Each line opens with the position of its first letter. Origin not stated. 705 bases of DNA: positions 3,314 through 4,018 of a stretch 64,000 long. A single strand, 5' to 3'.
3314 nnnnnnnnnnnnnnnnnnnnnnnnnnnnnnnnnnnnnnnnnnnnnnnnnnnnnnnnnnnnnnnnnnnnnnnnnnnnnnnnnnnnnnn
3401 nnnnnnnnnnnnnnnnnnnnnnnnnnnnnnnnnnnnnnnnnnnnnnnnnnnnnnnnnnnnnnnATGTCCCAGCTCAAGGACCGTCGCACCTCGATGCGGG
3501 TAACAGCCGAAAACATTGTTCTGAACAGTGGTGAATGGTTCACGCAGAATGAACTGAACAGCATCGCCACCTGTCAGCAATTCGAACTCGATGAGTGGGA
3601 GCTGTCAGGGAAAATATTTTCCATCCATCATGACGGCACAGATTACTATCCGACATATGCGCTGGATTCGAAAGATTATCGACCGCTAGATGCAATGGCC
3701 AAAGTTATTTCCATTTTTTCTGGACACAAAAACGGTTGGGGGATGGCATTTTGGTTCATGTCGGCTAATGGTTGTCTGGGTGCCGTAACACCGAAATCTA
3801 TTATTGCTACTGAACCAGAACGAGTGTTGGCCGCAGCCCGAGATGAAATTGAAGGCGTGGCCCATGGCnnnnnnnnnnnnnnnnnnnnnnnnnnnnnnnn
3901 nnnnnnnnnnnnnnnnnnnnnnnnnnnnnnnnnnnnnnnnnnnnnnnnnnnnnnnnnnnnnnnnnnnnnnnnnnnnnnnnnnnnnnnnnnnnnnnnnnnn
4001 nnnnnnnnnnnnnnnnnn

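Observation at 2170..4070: Unknown 1.9-kb segment between the IS5-like element and the Tn1721-type IR, with toxin-antitoxin-like remnants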

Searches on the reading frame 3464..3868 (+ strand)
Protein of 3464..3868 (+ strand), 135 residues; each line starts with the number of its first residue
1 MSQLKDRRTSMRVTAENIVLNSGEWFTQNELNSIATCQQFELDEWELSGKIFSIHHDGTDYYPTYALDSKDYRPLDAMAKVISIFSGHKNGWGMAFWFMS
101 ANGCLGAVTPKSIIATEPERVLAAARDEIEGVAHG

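Call 6: search_protein_families(library=pfam, proteins=[window:3464-3868:+], max_evalue=1)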
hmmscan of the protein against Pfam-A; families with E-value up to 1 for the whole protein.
window:3464-3868:+ (135 aa): 0 families

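Call 7: search_protein_families(library=ncbifam, proteins=[window:3464-3868:+], max_evalue=1)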
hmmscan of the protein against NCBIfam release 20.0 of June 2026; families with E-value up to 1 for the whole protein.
window:3464-3868:+ (135 aa): 0 families

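Call 16: find_homologous_proteins(query=window:3464-3868:+, max_evalue=0.001)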
Query window:3464-3868:+ (135 aa): 12 proteins with E <= 0.001 among 29 candidates.
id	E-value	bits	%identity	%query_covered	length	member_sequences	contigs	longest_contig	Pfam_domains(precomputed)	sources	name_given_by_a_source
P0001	5.7e-86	303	99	100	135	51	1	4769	-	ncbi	-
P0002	1.2e-72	260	84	100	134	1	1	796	-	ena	-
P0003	1.7e-55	204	70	100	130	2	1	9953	-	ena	-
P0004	8.9e-47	176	99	61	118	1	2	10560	-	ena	-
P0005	1.1e-46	176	61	100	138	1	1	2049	-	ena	-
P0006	1.2e-46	176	66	87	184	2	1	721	-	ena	-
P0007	2.0e-39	152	100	52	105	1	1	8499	-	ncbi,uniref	ncbi:hypothetical protein [Salmonella sp. CQ22WZ0207SAL]|uniref:hypothetical protein n=1 Tax=Salmone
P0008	7.1e-36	141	49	96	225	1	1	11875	-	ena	-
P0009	2.8e-25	106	40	100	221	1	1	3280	-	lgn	-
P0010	9.2e-25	105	42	93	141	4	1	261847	-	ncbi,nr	ncbi:TPA: hypothetical protein L4G11_001256 [Pseudomonas aeruginosa]|nr:hypothetical protein [Pseudo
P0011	1.3e-24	104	40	96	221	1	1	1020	-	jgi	jgi:hypothetical protein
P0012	2.0e-24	104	67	61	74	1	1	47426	-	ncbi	-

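Call 17: find_encoding_contigs(protein=P0003, flank=5000, max_places=3)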
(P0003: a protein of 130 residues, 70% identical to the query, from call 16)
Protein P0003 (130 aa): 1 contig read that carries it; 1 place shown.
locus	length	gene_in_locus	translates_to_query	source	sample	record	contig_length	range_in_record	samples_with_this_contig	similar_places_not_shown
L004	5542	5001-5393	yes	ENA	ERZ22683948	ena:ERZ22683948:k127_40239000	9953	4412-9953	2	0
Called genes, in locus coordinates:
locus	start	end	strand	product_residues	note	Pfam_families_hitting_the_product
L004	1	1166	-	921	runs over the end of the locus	PF02534:T4SS-DNA_transf, PF10412:TrwB_AAD_bind (faint), PF12696:TraG-D_C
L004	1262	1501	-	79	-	-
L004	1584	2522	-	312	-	-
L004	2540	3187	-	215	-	-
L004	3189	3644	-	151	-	-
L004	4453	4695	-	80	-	-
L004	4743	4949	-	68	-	PF09722:Xre_MbcA_ParS_C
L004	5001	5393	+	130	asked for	-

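Call 18: find_encoding_contigs(protein=P0010, flank=5000, max_places=3)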
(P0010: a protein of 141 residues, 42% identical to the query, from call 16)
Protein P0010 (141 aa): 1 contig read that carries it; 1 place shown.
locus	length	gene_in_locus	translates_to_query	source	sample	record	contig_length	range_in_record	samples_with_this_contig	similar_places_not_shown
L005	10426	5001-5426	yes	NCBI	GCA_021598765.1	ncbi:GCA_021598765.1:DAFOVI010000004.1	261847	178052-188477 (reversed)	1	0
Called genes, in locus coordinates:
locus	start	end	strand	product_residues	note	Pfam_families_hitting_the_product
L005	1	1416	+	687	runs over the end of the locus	-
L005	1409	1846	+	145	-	-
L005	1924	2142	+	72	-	-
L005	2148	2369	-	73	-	PF13560:HTH_31, PF01381:HTH_3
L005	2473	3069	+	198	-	PF27213:VspR_N, PF27192:VspR_C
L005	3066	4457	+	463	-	PF04851:ResIII, PF13401:AAA_22 (weak), PF00271:Helicase_C (weak)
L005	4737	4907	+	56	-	-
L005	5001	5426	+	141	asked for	-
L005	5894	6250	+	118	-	PF22055:MvaT_DBD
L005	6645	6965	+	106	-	PF18143:HAD_SAK_2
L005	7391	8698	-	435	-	PF00202:Aminotran_3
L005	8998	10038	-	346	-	PF08240:ADH_N, PF00107:ADH_zinc_N, PF13602:ADH_zinc_N_2 (weak)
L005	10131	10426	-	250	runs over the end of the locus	PF07722:Peptidase_C26, PF00117:GATase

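Call 19: find_encoding_contigs(protein=P0008, flank=5000, max_places=3)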
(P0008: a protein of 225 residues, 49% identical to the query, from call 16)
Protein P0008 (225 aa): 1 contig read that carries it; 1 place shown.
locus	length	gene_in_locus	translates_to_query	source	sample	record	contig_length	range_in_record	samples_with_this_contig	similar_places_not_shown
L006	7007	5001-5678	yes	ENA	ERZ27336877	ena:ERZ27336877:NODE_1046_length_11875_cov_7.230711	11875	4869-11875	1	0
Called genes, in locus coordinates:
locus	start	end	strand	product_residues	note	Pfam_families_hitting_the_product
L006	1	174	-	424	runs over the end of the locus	PF02812:ELFV_dehydrog_N, PF00208:ELFV_dehydrog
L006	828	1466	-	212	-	PF00440:TetR_N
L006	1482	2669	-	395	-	PF07690:MFS_1, PF12832:MFS_1_like, PF00083:Sugar_tr, PF07690:MFS_1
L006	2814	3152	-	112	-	PF08956:DUF1869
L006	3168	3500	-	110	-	PF09313:TehB-like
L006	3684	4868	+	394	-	PF00155:Aminotran_1_2, PF12897:Asp_aminotransf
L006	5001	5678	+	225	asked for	-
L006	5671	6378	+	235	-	PF08808:RES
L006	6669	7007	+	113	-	?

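Call 25: search_protein_families(library=pfam, alignment_id=A1, max_evalue=1)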
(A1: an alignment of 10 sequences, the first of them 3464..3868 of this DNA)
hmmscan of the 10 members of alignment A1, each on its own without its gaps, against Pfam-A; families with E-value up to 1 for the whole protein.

A. member 1, window:3464-3868:+ (135 aa): 0 families

B. families by the number of members that match (of 10 scanned): 4 families
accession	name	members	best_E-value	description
PF09722.15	Xre_MbcA_ParS_C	4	0.0052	Antitoxin Xre/MbcA/ParS C-terminal toxin-binding domain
PF12210.13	Hrs_helical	1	0.024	Hepatocyte growth factor-regulated tyrosine kinase substrate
PF22106.1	NGO1945_C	1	0.052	NGO1945 C-terminal domain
PF23493.1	CysS_C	1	0.52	Cysteinyl-tRNA ligase anticodon binding domain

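Call 26: search_solved_structures(query=A1, max_evalue=10, show_alignments=3)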
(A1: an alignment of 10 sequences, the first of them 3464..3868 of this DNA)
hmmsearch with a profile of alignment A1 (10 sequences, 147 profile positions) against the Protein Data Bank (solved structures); distinct sequences matched with E-value up to 10: 2.
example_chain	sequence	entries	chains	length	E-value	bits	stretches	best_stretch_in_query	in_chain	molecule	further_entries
3mq7_A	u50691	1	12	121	0.89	12.4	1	40-75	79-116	Bone marrow stromal antigen 2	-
3mqb_A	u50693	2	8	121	1.3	11.9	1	37-75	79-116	Bone marrow stromal antigen 2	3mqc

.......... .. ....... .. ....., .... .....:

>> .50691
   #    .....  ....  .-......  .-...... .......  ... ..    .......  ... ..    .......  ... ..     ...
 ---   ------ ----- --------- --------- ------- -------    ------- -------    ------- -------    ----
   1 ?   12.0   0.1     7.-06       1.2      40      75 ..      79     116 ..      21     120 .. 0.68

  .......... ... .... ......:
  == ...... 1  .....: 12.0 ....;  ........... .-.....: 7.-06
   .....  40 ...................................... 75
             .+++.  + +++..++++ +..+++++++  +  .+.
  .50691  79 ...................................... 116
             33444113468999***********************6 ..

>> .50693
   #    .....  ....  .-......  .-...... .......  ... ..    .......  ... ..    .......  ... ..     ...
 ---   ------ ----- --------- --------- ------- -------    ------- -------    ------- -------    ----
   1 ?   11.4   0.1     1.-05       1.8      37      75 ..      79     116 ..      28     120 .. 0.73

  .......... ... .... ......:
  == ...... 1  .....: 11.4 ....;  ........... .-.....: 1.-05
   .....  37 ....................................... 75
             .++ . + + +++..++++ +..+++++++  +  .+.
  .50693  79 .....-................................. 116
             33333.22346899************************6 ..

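Call 29: search_protein_families(library=pfam, proteins=[L004:4453-4692:-, L004:4743-4946:-, L005:4737-4904:+, L006:5671-6375:+, L004:3189-3641:-, L004:2540-3184:-, L004:1584-2519:-], max_evalue=1)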
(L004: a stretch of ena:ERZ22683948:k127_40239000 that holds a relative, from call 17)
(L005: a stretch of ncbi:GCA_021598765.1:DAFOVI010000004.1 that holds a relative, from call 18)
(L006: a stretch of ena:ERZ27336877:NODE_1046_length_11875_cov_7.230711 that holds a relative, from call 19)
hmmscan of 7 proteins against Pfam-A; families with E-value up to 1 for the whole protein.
L004:4453-4692:- (79 aa): 1 family
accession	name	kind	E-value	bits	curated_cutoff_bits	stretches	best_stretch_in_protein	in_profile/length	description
PF20790.2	Reov_VP3_GTase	-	0.28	10.9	27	1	46-74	117-145/264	Reovirus VP3 protein, guanylyltransferase (GTase)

L004:4743-4946:- (67 aa): 2 families
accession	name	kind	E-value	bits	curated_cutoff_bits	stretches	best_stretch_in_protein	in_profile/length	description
PF09722.15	Xre_MbcA_ParS_C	-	6.3e-08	32.9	24.5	1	17-64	2-51/51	Antitoxin Xre/MbcA/ParS C-terminal toxin-binding domain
PF09130.16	DUF1932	-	0.25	11.7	25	1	16-32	24-40/70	Domain of unknown function (DUF1932)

L005:4737-4904:+ (56 aa): 0 families

L006:5671-6375:+ (235 aa): 1 family
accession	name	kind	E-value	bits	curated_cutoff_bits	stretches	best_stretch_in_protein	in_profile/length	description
PF08808.17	RES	-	4.8e-16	59.6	23.2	1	44-197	2-141/157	RES domain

L004:3189-3641:- (150 aa): 0 families

L004:2540-3184:- (214 aa): 1 family
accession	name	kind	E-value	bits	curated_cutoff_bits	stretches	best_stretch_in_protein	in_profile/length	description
PF20667.3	Sec10_N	-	0.029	14.9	27.4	1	109-170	5-65/118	Exocyst complex component Sec10, N-terminal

L004:1584-2519:- (311 aa): 0 families

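Call 31: find_encoding_contigs(protein=P0005, flank=3000, max_places=2)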
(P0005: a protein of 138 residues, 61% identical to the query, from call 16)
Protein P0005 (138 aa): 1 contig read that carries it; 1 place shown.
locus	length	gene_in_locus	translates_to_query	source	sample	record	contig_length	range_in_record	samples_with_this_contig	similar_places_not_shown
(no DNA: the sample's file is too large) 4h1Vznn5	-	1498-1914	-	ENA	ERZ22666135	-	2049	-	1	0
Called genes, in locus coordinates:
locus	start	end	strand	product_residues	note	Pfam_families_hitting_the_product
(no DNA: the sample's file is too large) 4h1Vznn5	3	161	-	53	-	?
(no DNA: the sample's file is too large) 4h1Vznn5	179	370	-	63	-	PF09722:Xre_MbcA_ParS_C (weak)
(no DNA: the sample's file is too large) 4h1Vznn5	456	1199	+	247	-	-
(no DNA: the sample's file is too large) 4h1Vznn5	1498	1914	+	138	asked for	-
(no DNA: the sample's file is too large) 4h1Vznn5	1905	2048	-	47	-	?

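Call 32: find_encoding_contigs(protein=P0012, flank=6000, max_places=2)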
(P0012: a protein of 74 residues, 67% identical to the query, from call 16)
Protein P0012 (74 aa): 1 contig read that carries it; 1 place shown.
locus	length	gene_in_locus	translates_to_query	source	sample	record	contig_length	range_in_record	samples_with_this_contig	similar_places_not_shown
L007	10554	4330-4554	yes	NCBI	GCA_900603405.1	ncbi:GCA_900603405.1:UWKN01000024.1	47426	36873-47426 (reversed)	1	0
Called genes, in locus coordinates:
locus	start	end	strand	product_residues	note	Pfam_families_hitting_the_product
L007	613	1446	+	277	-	PF13737:DDE_Tnp_1_5, PF01609:DDE_Tnp_1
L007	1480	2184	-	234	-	PF03050:DDE_Tnp_IS66 (weak), PF00665:rve, PF13610:DDE_Tnp_IS240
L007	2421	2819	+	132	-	PF01609:DDE_Tnp_1, PF13612:DDE_Tnp_1_3 (weak)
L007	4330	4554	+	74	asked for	-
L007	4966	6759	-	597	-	PF01526:DDE_Tnp_Tn3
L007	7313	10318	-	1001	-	PF13700:DUF4158, PF01526:DDE_Tnp_Tn3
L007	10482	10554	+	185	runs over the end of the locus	PF00239:Resolvase, PF02796:HTH_7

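Call 33: find_encoding_contigs(protein=P0009, flank=3000, max_places=2)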
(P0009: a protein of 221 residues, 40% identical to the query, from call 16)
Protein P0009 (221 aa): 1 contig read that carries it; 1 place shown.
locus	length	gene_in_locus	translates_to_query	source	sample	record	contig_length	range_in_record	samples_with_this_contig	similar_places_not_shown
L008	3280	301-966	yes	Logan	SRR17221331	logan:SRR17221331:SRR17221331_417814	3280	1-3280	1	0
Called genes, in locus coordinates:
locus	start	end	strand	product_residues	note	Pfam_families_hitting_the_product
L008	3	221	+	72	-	?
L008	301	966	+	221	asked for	-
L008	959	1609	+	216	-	PF08808:RES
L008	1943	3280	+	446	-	?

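Call 35: predict_structure(alignment_id=A1)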
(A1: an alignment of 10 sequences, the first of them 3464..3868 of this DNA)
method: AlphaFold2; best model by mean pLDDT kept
length: 135 residues; sequences in the alignment: 10
mean_pLDDT: 66.0   pTM: 0.60
mean pLDDT of the five models: 66.0, 61.7, 50.7, 50.6, 48.1
residues with pLDDT >= 90: 3; 70-90: 48; 50-70: 60; < 50: 24
segments of 3 or more residues with pLDDT < 50: 3-5, 37-51
pLDDT, mean of each block of 10 residues (from residue 1): 50 52 60 53 42 59 67 73 82 76 71 86 89 64
secondary structure, 60 per line:
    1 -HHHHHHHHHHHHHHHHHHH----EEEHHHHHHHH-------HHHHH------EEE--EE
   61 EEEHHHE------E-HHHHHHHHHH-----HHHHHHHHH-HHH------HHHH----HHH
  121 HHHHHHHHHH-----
elements in order: H2-20 E25-27 H28-35 H43-47 E54-56 E59-63 H76-85 H91-99 H110-113 H118-130

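Call 37: fold_search(model_id=the predicted structure, library=pdb)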
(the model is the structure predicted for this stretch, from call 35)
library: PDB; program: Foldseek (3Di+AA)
matches with E <= 10: 182; with E <= 0.001: 0
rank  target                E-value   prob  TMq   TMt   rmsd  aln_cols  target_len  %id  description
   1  2kfs_MODEL_1_A        1.9e-01  0.98  0.58  0.54   5.2       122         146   11  NMR structure of Rv2175c (released 2009-05-19)
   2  2qyo_A                4.1e-01  0.12  0.24  0.12  16.5       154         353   16  Crystal structure of isoflavone O-methyltransferase homolog in complex with biochanin A and SAH (released 2008-08-26)
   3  6cig                  4.3e-01  0.13  0.25  0.12  15.8       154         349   14  CRYSTAL STRUCTURE ANALYSIS OF SELENOMETHIONINE SUBSTITUTED ISOFLAVONE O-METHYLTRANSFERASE (released 2018-03-07)
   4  2qyo_B                4.3e-01  0.12  0.24  0.12  15.7       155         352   17  Crystal structure of isoflavone O-methyltransferase homolog in complex with biochanin A and SAH (released 2008-08-26)
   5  1fp2                  4.6e-01  0.15  0.26  0.13  15.7       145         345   14  CRYSTAL STRUCTURE ANALYSIS OF ISOFLAVONE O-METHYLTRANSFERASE (released 2001-03-07)
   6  4a6d                  5.1e-01  0.18  0.29  0.14  17.0       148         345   11  Crystal structure of human N-acetylserotonin methyltransferase (ASMT) in complex with SAM (released 2012-11-07)
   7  1zg3                  6.1e-01  0.09  0.22  0.11  17.1       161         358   12  Crystal structure of the isoflavanone 4'-O-methyltransferase complexed with SAH and 2,7,4'-trihydroxyisoflavanone (released 2006-08-01)
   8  1zgj                  7.3e-01  0.09  0.23  0.11  17.2       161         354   12  Crystal structure of isoflavanone 4'-O-methyltransferase complexed with (+)-pisatin (released 2006-08-01)
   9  4hf1_A                9.8e-01  0.11  0.23  0.24  14.9       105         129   13  Crystal Structure of IscR bound to its promoter (released 2013-05-08)
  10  8bie_A                1.3e+00  0.06  0.20  0.11  15.1       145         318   12  O-Methyltransferase Plu4894 in complex with SAH (released 2023-03-08)
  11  4ad9_A                1.4e+00  0.16  0.21  0.12   7.0        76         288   21  Crystal structure of human LACTB2. (released 2012-02-01)
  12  2l01_MODEL_1_A        1.5e+00  0.12  0.20  0.29   9.7        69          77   17  Solution NMR Structure of protein BVU3908 from Bacteroides vulgatus, Northeast Structural Genomics Consortium  (released 2010-08-25)
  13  12dl_GA               1.6e+00  0.08  0.25  0.05  14.3       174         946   10  Native structure of the cytoplasmic lattice (CPL) asymmetric unit from mouse MII eggs (released 2026-04-08)
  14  4hf0_A                1.7e+00  0.06  0.21  0.23  15.4       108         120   16  Crystal Structure of Apo IscR (released 2013-05-08)
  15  8bif_A                1.8e+00  0.05  0.21  0.13  15.4       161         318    7  O-Methyltransferase Plu4892 in complex with SAH (released 2023-03-08)
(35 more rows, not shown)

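Call 51: find_related_loci(query=A1, collection=genome_contigs, flank=4000)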
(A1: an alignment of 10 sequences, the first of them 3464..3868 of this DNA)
Query A1 (135 aa) in genome_contigs; peptide patterns used: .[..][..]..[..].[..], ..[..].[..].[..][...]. (x = any residue, [..] = any of these).
600 stretches matched a pattern (row limit reached: there are more); 126 encode a relative of the query (tblastn E <= 1e-3); the best 80 are kept; 80 distinct loci.
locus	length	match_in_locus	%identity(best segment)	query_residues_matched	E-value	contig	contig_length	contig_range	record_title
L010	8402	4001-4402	49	7-135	1e-43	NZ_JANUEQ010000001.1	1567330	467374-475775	Klebsiella sp. BIGb0407 Ga0480618_01, whole genome shotgun sequence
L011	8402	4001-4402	51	7-135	3e-43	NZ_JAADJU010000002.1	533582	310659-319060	Rouxiella aceris strain SAP-1 contig2, whole genome shotgun sequence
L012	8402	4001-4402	49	7-135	5e-42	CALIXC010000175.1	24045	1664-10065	MAG TPA_asm: uncultured Lautropia sp. isolate ERR589446_bin.79_CONCOCT_v1.1_MAG genome assembly, contig: ERZ772995.327,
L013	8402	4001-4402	45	7-135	5e-41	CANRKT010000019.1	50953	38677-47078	MAG: uncultured Enterobacteriaceae bacterium isolate Lapin-020__bin56 genome assembly, contig: Lapin-020__NODE_650_lengt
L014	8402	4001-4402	46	7-135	9e-41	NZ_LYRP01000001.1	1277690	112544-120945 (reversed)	Mangrovibacter phragmitis strain MP23 scaffold1.1, whole genome shotgun sequence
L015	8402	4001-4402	46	7-135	1e-40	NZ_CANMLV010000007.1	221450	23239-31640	Uncultured Cedecea sp. isolate 73.fasta NODE_7, whole genome shotgun sequence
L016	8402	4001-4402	46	7-135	2e-40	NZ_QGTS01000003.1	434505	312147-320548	Mangrovibacter plantisponsor strain DSM 19579 Ga0244534_103, whole genome shotgun sequence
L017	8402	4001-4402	44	7-135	4e-39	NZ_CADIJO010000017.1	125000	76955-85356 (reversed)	Achromobacter deleyi strain LMG 3458 isolate LMG 3458, whole genome shotgun sequence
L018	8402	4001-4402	46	7-135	2e-39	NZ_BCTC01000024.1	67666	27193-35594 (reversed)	Azohydromonas lata NBRC 102462, whole genome shotgun sequence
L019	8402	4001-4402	44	7-135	2e-39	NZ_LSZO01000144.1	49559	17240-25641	Ventosimonas gracilis strain CV58 contig_28, whole genome shotgun sequence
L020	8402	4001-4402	45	7-135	2e-39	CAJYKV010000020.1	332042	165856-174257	MAG: uncultured Acidovorax sp. isolate S1C1_SP3 genome assembly, contig: S1Ck127_5931, whole genome shotgun sequence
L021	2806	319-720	46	7-135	1e-39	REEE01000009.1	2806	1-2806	MAG: Candidatus Competibacteraceae bacterium isolate PLM2.Bin17 NODE_50395_length_2806_cov_29.108, whole genome shotgun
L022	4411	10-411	46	7-135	5e-39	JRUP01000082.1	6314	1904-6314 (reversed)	Enterobacter cancerogenus strain M004 Contig82, whole genome shotgun sequence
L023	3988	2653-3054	47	7-135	6e-39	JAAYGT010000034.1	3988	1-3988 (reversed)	MAG: Alcaligenaceae bacterium isolate AS09scLD_262 38721_AS09, whole genome shotgun sequence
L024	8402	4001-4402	48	7-135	3e-39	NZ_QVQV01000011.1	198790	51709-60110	Paraburkholderia sp. DHOC27 scaffold11, whole genome shotgun sequence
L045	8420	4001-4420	41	1-135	8e-36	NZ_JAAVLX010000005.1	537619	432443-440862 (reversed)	Bradyrhizobium australiense strain WSM 1791 scaffold_4, whole genome shotgun sequence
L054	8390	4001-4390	43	11-135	4e-34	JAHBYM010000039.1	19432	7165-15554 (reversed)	MAG: Parvibaculum sp. isolate ACE_PRO2 PRO2_39, whole genome shotgun sequence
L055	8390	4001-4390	45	11-135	3e-34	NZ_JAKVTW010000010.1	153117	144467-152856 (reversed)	Vreelandella neptunia strain HM116 10, whole genome shotgun sequence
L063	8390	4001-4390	42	11-135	9e-34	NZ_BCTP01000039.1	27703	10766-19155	Komagataeibacter xylinus NBRC 15237, whole genome shotgun sequence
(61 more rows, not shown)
